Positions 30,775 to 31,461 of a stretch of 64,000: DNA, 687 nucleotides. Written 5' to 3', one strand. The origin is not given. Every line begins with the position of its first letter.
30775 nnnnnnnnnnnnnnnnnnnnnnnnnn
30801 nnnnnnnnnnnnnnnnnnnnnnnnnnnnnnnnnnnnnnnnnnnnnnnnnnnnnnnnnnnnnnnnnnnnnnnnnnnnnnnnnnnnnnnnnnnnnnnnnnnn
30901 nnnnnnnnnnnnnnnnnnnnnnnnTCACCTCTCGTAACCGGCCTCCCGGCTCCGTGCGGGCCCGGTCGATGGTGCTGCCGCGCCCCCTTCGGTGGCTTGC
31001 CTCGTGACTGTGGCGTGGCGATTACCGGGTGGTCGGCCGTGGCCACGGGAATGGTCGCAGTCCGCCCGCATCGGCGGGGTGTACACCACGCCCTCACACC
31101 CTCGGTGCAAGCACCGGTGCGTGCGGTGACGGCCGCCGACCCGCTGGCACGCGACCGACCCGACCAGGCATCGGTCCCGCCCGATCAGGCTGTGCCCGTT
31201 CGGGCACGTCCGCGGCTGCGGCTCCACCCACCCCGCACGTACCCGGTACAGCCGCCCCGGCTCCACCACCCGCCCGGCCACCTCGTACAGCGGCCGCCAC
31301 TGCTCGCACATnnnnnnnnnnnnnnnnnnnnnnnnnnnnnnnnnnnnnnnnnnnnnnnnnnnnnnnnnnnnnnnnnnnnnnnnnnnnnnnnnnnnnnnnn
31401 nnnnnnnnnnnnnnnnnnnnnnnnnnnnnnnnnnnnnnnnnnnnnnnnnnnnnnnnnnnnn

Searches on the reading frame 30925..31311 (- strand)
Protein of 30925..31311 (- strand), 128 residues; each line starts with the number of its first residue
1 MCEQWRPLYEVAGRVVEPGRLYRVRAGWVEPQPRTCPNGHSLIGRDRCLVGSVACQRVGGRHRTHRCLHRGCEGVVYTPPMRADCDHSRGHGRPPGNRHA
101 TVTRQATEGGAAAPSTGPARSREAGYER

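Call 76: search_protein_families(library=ncbifam, max_evalue=0.01, proteins=[window:30925-31311:-])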
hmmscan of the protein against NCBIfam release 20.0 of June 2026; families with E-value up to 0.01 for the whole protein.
window:30925-31311:- (128 aa): 0 families

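Call 112: search_protein_families(library=phrogs, max_evalue=0.001, proteins=[window:30925-31311:-])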
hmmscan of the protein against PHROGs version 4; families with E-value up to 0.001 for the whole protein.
window:30925-31311:- (128 aa): 1 family
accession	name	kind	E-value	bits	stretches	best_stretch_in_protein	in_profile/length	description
phrog_12017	-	unknown function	5.4e-15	56.4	1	20-88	2-66/71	-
